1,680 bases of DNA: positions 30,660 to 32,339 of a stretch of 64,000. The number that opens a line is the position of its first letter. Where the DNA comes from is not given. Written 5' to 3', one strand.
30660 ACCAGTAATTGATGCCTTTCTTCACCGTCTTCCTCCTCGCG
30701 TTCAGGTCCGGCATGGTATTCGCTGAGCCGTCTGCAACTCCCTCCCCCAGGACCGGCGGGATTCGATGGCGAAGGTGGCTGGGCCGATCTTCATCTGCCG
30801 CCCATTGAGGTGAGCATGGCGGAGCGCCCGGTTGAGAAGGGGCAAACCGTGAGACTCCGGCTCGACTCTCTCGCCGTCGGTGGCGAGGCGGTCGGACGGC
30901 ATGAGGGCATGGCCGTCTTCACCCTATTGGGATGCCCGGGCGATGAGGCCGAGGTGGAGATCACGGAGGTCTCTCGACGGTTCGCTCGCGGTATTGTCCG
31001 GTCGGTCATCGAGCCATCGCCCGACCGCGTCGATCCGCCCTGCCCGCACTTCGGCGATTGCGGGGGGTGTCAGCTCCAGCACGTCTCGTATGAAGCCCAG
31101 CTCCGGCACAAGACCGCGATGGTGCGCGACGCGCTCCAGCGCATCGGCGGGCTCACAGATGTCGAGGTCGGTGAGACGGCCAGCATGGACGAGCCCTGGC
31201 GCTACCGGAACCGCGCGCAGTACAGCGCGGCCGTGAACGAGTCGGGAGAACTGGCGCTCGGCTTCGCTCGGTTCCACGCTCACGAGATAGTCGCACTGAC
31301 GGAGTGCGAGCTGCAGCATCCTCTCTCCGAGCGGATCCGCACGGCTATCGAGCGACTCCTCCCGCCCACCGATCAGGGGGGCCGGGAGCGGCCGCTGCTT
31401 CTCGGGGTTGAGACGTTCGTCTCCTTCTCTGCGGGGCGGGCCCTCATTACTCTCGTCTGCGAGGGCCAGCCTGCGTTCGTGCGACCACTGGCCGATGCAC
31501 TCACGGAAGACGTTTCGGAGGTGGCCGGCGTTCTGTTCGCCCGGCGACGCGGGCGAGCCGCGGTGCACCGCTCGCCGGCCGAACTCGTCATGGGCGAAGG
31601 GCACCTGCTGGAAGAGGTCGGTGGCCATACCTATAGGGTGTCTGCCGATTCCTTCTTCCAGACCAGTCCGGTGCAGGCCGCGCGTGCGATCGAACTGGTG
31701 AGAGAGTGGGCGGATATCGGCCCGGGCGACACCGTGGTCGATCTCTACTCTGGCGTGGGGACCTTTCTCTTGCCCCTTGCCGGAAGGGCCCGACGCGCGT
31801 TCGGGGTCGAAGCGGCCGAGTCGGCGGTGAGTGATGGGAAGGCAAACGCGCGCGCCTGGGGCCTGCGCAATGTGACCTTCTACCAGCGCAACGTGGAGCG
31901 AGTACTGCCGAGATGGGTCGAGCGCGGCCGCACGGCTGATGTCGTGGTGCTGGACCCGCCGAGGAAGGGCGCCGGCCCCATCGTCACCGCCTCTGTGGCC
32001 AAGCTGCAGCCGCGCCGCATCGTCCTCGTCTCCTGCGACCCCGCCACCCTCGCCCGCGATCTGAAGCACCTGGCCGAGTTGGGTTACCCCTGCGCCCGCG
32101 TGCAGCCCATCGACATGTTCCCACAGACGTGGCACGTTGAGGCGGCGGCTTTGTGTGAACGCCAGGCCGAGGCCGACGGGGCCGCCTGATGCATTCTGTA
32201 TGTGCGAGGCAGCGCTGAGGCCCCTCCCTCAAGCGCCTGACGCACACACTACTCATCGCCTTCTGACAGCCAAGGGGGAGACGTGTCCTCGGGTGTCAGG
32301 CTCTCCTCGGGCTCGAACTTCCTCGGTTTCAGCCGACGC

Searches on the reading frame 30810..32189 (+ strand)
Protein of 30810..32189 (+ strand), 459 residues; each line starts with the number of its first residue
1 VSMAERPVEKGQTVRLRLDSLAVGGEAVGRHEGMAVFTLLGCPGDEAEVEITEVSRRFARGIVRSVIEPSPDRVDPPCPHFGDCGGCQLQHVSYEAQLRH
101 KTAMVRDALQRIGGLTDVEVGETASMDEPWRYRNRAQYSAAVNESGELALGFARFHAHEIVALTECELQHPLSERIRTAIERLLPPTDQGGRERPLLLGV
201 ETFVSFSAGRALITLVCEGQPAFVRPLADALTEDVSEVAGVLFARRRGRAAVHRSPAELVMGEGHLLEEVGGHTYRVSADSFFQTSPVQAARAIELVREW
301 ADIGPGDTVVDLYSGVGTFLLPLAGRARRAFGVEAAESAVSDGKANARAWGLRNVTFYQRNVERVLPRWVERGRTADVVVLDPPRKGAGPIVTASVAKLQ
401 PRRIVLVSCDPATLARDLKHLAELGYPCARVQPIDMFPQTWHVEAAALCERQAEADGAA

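Call 4: search_protein_families(library=pfam, proteins=[window:30810-32189:+], max_evalue=0.01)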
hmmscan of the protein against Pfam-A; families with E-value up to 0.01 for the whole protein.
window:30810-32189:+ (459 aa): 6 families
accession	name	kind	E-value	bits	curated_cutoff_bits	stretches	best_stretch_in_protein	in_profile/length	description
PF05958.17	tRNA_U5-meth_tr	-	5.1e-17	62.4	23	1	94-451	2-356/357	tRNA (Uracil-5-)-methyltransferase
PF01938.26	TRAM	-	1e-07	32.2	21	1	8-63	2-60/61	TRAM domain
PF13847.12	Methyltransf_31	-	4.5e-07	30.1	27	1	305-382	3-81/145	Methyltransferase domain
PF03602.21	Cons_hypoth95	-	2.1e-06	27.9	24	1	304-388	40-126/182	Conserved hypothetical protein 95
PF13649.12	Methyltransf_25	-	0.00019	22.5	27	1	309-380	1-69/97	Methyltransferase domain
PF02475.24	TRM5-TYW2_MTfase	-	0.00028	21.3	28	1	302-364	33-98/164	TRM5/TYW2 methyltransferase domain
